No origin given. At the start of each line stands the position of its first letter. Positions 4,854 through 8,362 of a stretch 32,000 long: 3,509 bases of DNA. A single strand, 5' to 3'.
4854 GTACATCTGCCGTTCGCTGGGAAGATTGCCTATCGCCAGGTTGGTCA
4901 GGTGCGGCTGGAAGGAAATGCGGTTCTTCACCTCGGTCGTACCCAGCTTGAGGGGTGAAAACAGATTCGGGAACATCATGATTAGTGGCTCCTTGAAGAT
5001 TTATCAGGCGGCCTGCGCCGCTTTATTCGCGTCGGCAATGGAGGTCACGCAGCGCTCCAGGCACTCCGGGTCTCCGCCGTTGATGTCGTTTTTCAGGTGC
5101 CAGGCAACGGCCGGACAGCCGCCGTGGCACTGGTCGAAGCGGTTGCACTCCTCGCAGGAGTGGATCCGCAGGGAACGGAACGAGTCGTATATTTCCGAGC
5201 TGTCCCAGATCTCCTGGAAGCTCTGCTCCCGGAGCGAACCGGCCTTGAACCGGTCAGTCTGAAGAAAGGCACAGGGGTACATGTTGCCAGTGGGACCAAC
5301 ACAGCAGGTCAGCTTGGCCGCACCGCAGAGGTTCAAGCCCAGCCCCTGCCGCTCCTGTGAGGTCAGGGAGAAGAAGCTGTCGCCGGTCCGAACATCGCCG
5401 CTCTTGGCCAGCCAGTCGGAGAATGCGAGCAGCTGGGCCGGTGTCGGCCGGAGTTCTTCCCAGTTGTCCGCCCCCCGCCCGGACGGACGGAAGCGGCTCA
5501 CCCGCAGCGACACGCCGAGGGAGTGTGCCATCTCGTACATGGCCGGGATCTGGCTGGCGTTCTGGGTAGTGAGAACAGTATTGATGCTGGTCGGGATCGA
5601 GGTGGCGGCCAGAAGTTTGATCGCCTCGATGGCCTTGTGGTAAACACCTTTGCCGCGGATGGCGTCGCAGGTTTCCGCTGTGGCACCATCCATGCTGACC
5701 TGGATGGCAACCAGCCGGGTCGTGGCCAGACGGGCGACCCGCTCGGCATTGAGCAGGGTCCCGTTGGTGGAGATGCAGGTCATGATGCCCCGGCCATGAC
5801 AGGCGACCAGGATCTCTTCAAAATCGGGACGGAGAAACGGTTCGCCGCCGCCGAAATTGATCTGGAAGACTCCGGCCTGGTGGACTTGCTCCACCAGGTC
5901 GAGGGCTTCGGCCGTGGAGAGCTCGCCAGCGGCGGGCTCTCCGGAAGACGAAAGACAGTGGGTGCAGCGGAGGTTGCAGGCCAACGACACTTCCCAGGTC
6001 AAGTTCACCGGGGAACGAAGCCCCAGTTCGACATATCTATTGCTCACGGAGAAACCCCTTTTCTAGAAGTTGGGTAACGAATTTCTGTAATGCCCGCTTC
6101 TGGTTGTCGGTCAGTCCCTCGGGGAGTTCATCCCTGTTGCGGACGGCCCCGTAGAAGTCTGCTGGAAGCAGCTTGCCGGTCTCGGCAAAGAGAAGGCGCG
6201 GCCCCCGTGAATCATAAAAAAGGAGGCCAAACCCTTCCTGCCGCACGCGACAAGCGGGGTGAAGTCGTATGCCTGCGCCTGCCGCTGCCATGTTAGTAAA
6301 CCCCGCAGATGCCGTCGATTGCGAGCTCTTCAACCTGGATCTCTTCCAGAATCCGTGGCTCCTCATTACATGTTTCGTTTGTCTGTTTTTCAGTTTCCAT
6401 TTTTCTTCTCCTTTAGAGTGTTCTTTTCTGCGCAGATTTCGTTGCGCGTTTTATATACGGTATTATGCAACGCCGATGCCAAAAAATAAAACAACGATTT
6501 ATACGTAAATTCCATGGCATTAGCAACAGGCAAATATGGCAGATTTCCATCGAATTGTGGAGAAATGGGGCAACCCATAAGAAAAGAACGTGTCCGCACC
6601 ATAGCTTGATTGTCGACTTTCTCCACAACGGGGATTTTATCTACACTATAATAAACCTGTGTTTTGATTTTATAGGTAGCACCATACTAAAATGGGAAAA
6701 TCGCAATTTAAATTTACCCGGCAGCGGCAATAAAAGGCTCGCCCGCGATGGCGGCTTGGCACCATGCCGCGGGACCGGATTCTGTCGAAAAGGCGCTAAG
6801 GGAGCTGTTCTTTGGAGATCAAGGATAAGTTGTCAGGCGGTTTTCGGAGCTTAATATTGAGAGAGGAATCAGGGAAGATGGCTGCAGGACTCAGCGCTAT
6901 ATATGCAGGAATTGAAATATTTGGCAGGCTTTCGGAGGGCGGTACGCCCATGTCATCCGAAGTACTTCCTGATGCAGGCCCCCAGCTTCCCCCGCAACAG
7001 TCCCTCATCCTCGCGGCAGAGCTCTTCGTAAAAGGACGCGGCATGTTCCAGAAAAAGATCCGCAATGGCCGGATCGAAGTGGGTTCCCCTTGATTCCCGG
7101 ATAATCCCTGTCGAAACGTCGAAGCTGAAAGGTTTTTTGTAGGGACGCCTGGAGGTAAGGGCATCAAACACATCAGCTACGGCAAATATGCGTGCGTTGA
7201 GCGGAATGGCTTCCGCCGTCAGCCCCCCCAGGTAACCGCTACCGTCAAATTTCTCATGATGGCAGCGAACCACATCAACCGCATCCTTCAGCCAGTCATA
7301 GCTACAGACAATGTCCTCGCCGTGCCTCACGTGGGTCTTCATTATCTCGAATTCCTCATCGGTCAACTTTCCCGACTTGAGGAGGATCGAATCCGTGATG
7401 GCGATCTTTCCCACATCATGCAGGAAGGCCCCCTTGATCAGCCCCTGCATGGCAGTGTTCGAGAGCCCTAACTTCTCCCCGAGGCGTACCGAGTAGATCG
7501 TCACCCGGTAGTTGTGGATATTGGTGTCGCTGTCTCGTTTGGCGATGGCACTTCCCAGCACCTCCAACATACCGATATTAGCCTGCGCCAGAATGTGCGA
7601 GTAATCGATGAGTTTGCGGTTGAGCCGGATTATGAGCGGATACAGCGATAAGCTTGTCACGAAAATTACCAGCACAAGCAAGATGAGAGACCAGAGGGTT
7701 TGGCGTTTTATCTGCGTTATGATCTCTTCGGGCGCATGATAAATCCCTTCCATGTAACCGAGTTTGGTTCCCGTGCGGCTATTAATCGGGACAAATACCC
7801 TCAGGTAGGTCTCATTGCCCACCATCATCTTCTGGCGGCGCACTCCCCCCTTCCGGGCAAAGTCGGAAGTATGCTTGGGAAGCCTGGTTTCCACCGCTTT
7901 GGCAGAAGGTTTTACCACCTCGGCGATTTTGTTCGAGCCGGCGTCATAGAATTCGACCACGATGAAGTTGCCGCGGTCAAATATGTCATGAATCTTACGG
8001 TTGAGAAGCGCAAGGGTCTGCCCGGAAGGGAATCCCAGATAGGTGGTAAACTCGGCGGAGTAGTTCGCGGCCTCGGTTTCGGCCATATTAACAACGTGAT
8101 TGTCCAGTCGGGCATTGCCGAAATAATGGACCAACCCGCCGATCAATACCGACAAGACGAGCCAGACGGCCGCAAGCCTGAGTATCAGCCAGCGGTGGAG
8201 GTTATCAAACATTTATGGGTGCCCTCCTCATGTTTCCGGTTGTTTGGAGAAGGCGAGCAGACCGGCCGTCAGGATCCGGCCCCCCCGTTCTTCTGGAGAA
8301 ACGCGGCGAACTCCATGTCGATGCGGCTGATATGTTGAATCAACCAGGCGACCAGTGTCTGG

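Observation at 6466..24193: Shared sigma54 promoters and a common upstream motif define a regulon across the island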

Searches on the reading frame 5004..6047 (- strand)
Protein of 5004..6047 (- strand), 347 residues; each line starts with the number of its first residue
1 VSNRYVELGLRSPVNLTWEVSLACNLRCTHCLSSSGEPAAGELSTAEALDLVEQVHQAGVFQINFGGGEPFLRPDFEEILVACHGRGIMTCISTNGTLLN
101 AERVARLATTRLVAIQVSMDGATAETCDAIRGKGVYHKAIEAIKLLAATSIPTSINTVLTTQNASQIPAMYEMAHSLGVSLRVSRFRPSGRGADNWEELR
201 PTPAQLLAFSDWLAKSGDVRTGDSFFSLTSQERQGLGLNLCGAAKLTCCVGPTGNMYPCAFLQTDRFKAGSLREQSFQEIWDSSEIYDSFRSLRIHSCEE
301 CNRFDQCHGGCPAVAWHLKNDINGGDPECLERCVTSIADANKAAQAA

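Call 4: search_protein_families(library=ncbifam, proteins=[window:5004-6047:-], max_evalue=0.00001)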
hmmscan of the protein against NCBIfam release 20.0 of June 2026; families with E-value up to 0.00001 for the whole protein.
window:5004-6047:- (347 aa): 68 families (the best 25 are shown)
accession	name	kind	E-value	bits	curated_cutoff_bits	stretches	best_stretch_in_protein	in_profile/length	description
TIGR03962.1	mycofact_rSAM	equivalog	1.6e-105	353.1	265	1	6-331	4-333/339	mycofactocin radical SAM maturase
TIGR04545.1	rSAM_ahbD_hemeb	equivalog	7.4e-49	167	500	2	17-195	3-184/339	heme b synthase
TIGR04303.1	GeoRSP_rSAM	equivalog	2.2e-44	152.4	400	1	10-329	1-324/325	GeoRSP system radical SAM/SPASM protein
NF045574.1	sacti_mat_StsB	exception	3.2e-43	148.2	625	1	21-315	103-399/466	StsB family radical SAM/SPASM domain sactipeptide maturase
TIGR04055.1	rSAM_NirJ2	equivalog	3.9e-43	148.2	500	1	17-330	3-323/326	putative heme d1 biosynthesis radical SAM protein NirJ2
TIGR02109.1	PQQ_syn_pqqE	equivalog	5.1e-43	147.4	381.35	1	11-341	4-342/358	pyrroloquinoline quinone biosynthesis protein PqqE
TIGR04053.2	TIGR04053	equivalog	7.9e-43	147.1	395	2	12-214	6-211/366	TIGR04053 family radical SAM/SPASM domain-containing protein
NF050035.1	rSAM_WgK_link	exception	6.7e-40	137.2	650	2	13-194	8-192/367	radical SAM/SPASM peptide maturase WgkB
TIGR04250.1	SCM_rSAM_ScmE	equivalog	4.4e-37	127.8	400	1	14-169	3-160/358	SynChlorMet cassette radical SAM/SPASM protein ScmE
TIGR04051.1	rSAM_NirJ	equivalog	6.2e-37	127.4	515.45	1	17-196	5-186/354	heme d1 biosynthesis radical SAM protein NirJ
TIGR04103.1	rSAM_nif11_3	equivalog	1e-36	126.5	725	1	17-335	8-348/412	nif11-class peptide radical SAM maturase 3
TIGR04347.1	pseudo_SAM_Halo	equivalog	8.2e-35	120.8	525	1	12-180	37-205/390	TIGR04347 family pseudo-SAM/SPASM protein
TIGR04133.1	rSAM_w_lipo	hypoth_equivalog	5.5e-33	114.3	425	1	15-321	25-337/350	TIGR04133 family radical SAM/SPASM protein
TIGR03913.1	rad_SAM_trio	equivalog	1.9e-32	112.3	591.75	1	12-186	17-191/477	GDL motif peptide-associated radical SAM/SPASM maturase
TIGR04054.1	rSAM_NirJ1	equivalog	4.1e-31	107.9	650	1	16-178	38-201/387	putative heme d1 biosynthesis radical SAM protein NirJ1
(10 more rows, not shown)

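Call 37: find_homologous_proteins(query=window:5004-6047:-, max_evalue=1e-60)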
Query window:5004-6047:- (347 aa): 7027 proteins with E <= 1e-60 among 8000 candidates; the best 120 are listed.
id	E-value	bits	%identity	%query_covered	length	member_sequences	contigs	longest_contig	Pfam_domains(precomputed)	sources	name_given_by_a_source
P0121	1.1e-230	783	98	100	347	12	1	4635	PF13186.12,PF04055.28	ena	-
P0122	7.6e-214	727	91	97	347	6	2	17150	PF13186.12,PF04055.28,PF13353.12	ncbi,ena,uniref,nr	ncbi:mycofactocin radical SAM maturase [Geobacter sp.]|uniref:mycofactocin radical SAM maturase n=1 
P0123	1.3e-213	727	90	97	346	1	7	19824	PF13186.12,PF04055.28,PF13353.12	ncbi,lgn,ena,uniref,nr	ncbi:mycofactocin radical SAM maturase [Geobacter sp.]|uniref:mycofactocin radical SAM maturase n=1 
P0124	2.0e-213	726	92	95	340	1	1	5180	PF13186.12,PF04055.28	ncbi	-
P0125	1.1e-212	724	91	97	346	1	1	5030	PF13186.12,PF04055.28,PF13353.12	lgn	-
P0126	1.3e-212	723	89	97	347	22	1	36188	PF13186.12,PF04055.28,PF13353.12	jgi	-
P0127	3.4e-212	722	89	97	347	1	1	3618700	PF13186.12,PF04055.28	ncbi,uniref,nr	ncbi:mycofactocin radical SAM maturase [Geobacter pickeringii]|uniref:Radical SAM protein n=1 Tax=Ge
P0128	4.6e-212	721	88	100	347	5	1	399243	PF13186.12,PF04055.28,PF13353.12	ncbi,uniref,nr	ncbi:mycofactocin radical SAM maturase [Geobacter pelophilus]|uniref:Mycofactocin radical SAM matura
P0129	6.6e-212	721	90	97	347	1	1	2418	PF13186.12,PF04055.28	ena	-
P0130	7.6e-212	721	90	97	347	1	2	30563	PF13186.12,PF04055.28,PF13353.12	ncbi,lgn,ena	-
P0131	8.9e-212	721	90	100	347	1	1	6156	PF13186.12,PF04055.28,PF13353.12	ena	-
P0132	1.8e-211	720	90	97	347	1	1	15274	PF13186.12,PF04055.28,PF13353.12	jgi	-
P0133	2.0e-211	719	90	100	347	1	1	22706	PF13186.12,PF04055.28,PF13353.12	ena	-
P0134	3.4e-211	719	88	100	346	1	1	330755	PF13186.12,PF04055.28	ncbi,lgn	-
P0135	3.9e-211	718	90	97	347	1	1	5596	PF13186.12,PF04055.28,PF13353.12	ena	-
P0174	6.2e-206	701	86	100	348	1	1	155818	PF13186.12,PF04055.28,PF13353.12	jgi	jgi:mycofactocin radical SAM maturase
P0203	5.1e-204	695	87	97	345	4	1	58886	PF13186.12,PF04055.28,PF13353.12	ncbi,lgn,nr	ncbi:MAG: mycofactocin radical SAM maturase [Desulfuromonadales bacterium]|nr:mycofactocin radical S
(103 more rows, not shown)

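Call 38: find_encoding_contigs(protein=P0127, flank=10000, max_places=1)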
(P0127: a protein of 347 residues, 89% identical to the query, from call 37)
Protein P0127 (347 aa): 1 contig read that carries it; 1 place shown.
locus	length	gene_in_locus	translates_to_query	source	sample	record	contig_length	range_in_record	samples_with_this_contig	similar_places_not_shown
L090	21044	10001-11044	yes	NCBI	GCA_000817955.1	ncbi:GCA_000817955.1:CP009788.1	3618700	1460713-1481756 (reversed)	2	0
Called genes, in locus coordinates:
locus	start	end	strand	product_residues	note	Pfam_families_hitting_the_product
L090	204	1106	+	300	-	PF05496:RuvB_N (faint), PF13191:AAA_16 (faint), PF00004:AAA, PF07726:AAA_3 (faint), PF07728:AAA_5 (weak)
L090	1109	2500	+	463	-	PF05762:VWA_CoxE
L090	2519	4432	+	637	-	PF08448:PAS_4 (weak), PF00989:PAS (weak), PF08447:PAS_3, PF08448:PAS_4 (weak), PF00989:PAS, PF08448:PAS_4, PF00512:HisKA, PF02518:HATPase_c, +2 more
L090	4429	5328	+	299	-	PF00892:EamA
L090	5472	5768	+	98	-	PF02604:PhdYeFM_antitox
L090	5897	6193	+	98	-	PF06769:YoeB_toxin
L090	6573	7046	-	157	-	PF09851:SHOCT (weak)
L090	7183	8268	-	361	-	PF05598:DUF772, PF01609:DDE_Tnp_1, PF13751:DDE_Tnp_1_6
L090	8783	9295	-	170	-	PF00293:NUDIX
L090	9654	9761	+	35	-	PF23709:MftA (weak)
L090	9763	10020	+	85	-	-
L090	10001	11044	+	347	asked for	PF04055:Radical_SAM, PF13186:SPASM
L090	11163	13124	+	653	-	PF00724:Oxidored_FMN, PF03486:HI0933_like (weak), PF07992:Pyr_redox_2, PF12831:FAD_oxidored (weak), PF13450:NAD_binding_8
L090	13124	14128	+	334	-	PF01012:ETF, PF00766:ETF_alpha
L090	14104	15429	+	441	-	PF01494:FAD_binding_3, PF01946:Thi4 (weak), PF03486:HI0933_like (weak), PF07992:Pyr_redox_2, PF00890:FAD_binding_2 (weak), PF01134:GIDA (weak), PF12831:FAD_oxidored, PF26311:ETF-QO_FixC_C, +5 more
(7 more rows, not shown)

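Call 39: find_encoding_contigs(protein=P0128, flank=10000, max_places=1)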
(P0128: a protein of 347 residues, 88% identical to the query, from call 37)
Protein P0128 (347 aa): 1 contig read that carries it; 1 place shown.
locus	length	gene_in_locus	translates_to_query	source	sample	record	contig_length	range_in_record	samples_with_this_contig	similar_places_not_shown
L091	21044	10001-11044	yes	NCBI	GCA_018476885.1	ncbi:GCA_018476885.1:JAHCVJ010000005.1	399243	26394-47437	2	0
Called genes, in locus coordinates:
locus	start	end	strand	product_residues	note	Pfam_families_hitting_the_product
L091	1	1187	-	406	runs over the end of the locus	PF03916:NrfD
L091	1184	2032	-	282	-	PF14697:Fer4_21 (faint), PF12800:Fer4_4 (faint), PF12838:Fer4_7, PF13247:Fer4_11, PF00037:Fer4 (weak), PF12797:Fer4_2 (weak), PF12837:Fer4_6 (weak), PF13237:Fer4_10 (weak), +2 more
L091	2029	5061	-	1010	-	-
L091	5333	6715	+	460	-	PF00072:Response_reg, PF00158:Sigma54_activat, PF14532:Sigma54_activ_2, PF07728:AAA_5 (weak), PF25601:AAA_lid_14, PF02954:HTH_8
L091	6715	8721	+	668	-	PF09308:LuxQ-periplasm (faint), PF14827:dCache_3, PF17203:sCache_3_2 (faint), PF17201:Cache_3-Cache_2, PF17202:sCache_3_3, PF00672:HAMP, PF00512:HisKA, PF02518:HATPase_c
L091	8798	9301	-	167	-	PF00293:NUDIX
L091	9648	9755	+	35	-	PF23709:MftA (weak)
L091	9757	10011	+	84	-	-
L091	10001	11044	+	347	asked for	PF13353:Fer4_12 (weak), PF04055:Radical_SAM, PF13186:SPASM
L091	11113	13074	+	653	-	PF00724:Oxidored_FMN, PF03486:HI0933_like (weak), PF07992:Pyr_redox_2, PF12831:FAD_oxidored (weak), PF13450:NAD_binding_8 (weak)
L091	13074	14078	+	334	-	PF01012:ETF, PF00766:ETF_alpha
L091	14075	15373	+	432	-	PF00890:FAD_binding_2 (weak), PF01134:GIDA, PF01266:DAO (weak), PF01494:FAD_binding_3, PF03486:HI0933_like, PF07992:Pyr_redox_2, PF12831:FAD_oxidored, PF26311:ETF-QO_FixC_C, +5 more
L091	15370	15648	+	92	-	-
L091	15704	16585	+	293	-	PF01012:ETF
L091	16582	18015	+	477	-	PF13506:Glyco_transf_21, PF00535:Glycos_transf_2, PF10111:Glyco_tranf_2_2, PF13641:Glyco_tranf_2_3, PF13632:Glyco_trans_2_3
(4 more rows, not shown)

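Call 40: find_encoding_contigs(protein=P0174, flank=10000, max_places=1)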
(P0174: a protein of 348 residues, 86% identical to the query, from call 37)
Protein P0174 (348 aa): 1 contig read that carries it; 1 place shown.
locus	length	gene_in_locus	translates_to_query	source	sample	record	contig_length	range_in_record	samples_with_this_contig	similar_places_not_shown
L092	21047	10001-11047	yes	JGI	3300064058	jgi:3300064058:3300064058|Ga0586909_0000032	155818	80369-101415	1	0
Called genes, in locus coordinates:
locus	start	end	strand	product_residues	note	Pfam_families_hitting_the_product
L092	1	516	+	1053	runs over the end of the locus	PF00873:ACR_tran, PF02355:SecD_SecF_C (faint), PF03176:MMPL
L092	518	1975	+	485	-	PF02321:OEP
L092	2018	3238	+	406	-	PF00465:Fe-ADH, PF13685:Fe-ADH_2, PF25137:ADH_Fe_C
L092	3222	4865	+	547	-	PF00989:PAS, PF08448:PAS_4, PF13188:PAS_8 (weak), PF13426:PAS_9, PF00512:HisKA, PF02518:HATPase_c, PF00072:Response_reg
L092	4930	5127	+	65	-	-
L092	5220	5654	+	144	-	PF18755:RAMA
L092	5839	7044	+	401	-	PF13784:Fic_N, PF02661:Fic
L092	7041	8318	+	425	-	PF00083:Sugar_tr, PF07690:MFS_1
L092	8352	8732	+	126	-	-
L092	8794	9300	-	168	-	PF00293:NUDIX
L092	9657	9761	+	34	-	PF23709:MftA (weak)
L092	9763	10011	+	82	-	-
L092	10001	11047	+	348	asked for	PF13353:Fer4_12 (weak), PF04055:Radical_SAM, PF13186:SPASM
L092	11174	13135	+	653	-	PF00724:Oxidored_FMN, PF03486:HI0933_like, PF07992:Pyr_redox_2, PF12831:FAD_oxidored (weak), PF13450:NAD_binding_8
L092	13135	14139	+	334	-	PF01012:ETF, PF00766:ETF_alpha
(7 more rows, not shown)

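Call 41: find_encoding_contigs(protein=P0203, flank=10000, max_places=1)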
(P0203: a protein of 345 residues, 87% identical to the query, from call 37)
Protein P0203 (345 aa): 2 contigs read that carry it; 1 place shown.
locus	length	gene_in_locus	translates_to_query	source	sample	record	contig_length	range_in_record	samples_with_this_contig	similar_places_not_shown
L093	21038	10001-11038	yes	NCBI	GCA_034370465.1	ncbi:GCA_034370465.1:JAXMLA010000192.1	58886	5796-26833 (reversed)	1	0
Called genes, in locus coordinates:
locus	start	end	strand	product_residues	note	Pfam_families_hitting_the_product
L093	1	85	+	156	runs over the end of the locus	PF03473:MOSC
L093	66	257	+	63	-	-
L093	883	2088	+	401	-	PF00465:Fe-ADH, PF13685:Fe-ADH_2 (weak), PF25137:ADH_Fe_C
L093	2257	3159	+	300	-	PF05496:RuvB_N (faint), PF13191:AAA_16 (weak), PF00004:AAA, PF07726:AAA_3 (faint), PF07728:AAA_5, PF13401:AAA_22 (faint)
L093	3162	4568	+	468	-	PF05762:VWA_CoxE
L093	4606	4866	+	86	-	-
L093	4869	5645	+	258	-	PF09339:HTH_IclR, PF01614:IclR_C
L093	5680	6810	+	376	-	PF00465:Fe-ADH, PF13685:Fe-ADH_2, PF00731:AIRC (faint)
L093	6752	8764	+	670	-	PF00989:PAS (weak), PF13188:PAS_8 (faint), PF13426:PAS_9 (weak), PF14598:PAS_11 (faint), PF08447:PAS_3, PF08448:PAS_4, PF00512:HisKA, PF02518:HATPase_c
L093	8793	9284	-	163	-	PF00293:NUDIX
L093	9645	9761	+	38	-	-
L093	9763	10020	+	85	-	-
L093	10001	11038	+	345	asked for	PF13353:Fer4_12 (weak), PF04055:Radical_SAM, PF13186:SPASM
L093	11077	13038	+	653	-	PF00724:Oxidored_FMN, PF03486:HI0933_like (weak), PF07992:Pyr_redox_2, PF12831:FAD_oxidored, PF13450:NAD_binding_8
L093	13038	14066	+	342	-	PF01012:ETF, PF00766:ETF_alpha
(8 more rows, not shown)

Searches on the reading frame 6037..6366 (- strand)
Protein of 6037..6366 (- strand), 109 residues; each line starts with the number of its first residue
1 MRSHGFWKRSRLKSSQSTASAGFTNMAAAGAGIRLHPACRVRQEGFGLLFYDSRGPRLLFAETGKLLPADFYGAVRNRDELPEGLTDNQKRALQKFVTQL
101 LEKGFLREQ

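Call 4: search_protein_families(library=ncbifam, proteins=[window:6037-6366:-], max_evalue=0.00001)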
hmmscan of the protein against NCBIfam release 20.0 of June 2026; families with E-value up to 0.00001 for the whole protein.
window:6037-6366:- (109 aa): 1 family
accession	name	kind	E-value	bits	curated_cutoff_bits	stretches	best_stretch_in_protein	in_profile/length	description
TIGR03967.2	mycofact_MftB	equivalog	1.3e-18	67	33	1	32-109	5-85/85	mycofactocin biosynthesis chaperone MftB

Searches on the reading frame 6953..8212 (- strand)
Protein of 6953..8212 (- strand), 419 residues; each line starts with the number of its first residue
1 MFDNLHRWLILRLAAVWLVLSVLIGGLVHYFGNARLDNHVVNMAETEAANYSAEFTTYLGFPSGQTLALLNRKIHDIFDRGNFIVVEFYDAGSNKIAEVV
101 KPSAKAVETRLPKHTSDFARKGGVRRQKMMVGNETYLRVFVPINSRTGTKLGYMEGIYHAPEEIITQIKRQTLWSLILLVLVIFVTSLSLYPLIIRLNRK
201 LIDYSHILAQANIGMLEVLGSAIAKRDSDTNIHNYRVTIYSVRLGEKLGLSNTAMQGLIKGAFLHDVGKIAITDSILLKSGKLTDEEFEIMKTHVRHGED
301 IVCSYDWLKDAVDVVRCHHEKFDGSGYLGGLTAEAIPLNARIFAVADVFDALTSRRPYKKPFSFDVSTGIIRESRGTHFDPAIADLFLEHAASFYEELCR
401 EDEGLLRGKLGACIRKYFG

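Call 4: search_protein_families(library=ncbifam, proteins=[window:6953-8212:-], max_evalue=0.00001)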
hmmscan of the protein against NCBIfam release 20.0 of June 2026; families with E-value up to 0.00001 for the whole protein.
window:6953-8212:- (419 aa): 1 family
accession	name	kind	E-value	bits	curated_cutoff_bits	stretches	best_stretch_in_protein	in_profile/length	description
NF053512.1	nitric_RR_NosR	exception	1e-32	113.7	400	1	204-398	166-361/422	response regulator c-di-GMP phosphodiesterase, NosR family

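Call 6: search_protein_families(library=pfam, proteins=[window:6953-8212:-], max_evalue=0.001)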
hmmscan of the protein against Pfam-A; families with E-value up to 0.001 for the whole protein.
window:6953-8212:- (419 aa): 2 families
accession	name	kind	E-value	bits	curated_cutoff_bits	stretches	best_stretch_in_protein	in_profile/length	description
PF13487.12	HD_5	-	4e-32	111.8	27.2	1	219-383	3-170/170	HD domain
PF01966.28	HD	-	6.4e-19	68.8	22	1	232-351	3-115/116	HD domain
